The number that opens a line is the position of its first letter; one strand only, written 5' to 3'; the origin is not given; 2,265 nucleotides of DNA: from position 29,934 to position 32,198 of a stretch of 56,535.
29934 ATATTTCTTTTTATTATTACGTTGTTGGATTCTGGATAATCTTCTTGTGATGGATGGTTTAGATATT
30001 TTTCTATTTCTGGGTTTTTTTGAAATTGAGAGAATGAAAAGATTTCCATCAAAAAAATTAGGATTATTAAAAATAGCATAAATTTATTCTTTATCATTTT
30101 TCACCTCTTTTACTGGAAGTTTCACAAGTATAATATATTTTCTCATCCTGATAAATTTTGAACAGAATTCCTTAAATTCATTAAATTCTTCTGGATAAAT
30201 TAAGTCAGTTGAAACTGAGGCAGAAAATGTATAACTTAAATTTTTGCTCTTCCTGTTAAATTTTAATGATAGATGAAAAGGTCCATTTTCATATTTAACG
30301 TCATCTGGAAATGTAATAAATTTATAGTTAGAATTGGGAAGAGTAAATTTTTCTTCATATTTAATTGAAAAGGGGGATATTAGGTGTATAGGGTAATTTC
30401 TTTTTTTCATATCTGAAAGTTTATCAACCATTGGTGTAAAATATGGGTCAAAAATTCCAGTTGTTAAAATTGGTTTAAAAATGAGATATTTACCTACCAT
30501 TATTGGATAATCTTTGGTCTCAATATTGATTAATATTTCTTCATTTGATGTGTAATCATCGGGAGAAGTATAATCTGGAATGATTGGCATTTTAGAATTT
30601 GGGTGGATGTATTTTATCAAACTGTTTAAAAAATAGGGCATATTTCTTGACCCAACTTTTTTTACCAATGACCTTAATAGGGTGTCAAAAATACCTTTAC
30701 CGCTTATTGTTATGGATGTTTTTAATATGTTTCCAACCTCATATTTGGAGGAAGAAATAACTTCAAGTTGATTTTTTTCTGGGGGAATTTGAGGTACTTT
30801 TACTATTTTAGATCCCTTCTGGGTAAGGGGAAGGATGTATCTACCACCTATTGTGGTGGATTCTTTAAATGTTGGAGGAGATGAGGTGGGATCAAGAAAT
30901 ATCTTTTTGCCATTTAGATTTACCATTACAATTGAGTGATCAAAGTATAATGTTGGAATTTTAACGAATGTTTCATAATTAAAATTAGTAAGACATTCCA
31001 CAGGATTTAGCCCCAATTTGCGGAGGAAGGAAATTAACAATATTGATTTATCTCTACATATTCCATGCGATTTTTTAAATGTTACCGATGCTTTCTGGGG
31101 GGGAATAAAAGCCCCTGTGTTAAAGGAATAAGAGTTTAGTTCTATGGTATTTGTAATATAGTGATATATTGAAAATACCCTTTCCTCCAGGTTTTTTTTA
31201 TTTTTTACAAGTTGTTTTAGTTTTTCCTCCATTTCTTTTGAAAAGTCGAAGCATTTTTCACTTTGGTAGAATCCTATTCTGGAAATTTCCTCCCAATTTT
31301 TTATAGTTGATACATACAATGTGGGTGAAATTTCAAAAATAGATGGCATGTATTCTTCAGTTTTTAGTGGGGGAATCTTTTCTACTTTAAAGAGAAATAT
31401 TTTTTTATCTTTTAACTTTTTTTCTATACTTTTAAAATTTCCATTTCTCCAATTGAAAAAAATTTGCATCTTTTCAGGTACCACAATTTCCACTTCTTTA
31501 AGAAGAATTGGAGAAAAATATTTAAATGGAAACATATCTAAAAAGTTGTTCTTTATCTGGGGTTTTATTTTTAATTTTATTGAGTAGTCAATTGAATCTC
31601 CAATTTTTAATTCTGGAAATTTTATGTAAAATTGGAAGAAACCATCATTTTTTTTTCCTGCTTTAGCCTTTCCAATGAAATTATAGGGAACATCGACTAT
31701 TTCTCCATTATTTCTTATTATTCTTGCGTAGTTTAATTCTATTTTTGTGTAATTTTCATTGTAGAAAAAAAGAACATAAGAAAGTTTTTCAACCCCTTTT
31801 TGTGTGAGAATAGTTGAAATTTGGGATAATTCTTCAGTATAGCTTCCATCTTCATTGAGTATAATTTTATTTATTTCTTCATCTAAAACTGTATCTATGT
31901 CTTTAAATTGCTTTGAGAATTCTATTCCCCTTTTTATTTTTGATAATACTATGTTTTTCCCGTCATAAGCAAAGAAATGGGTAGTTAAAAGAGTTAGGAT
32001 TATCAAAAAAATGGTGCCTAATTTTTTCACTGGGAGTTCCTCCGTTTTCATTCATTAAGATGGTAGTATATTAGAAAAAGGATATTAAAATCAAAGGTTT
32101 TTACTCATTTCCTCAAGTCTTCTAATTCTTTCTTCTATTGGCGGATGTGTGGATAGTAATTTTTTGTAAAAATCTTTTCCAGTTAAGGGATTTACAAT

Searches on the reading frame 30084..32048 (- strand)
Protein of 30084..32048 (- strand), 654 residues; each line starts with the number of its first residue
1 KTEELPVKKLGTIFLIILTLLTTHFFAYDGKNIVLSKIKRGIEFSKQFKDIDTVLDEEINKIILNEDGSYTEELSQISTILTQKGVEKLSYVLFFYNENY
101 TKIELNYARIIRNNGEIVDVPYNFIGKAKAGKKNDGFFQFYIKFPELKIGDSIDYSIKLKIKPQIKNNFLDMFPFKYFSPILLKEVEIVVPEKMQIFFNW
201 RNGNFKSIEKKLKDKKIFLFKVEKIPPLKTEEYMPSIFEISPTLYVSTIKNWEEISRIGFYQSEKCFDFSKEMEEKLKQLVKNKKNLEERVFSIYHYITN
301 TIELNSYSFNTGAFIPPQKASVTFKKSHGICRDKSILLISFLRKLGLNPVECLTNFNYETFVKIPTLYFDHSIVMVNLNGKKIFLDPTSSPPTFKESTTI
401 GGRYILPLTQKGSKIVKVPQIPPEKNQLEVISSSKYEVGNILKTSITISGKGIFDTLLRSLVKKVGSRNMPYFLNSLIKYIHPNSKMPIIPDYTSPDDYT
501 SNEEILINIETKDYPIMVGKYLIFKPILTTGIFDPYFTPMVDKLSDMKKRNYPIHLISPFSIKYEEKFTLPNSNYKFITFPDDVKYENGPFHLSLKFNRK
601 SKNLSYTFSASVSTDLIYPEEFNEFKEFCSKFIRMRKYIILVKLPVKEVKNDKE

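Call 24: search_protein_families(library=pfam, proteins=[window:30084-32048:-], max_evalue=0.00001)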
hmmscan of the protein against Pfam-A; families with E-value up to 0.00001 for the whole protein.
window:30084-32048:- (654 aa): 1 family
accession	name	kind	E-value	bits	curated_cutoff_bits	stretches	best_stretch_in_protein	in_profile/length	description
PF12969.12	DUF3857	-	2.3e-23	83.5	24.6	1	67-228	2-169/170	Domain of Unknown Function with PDB structure (DUF3857)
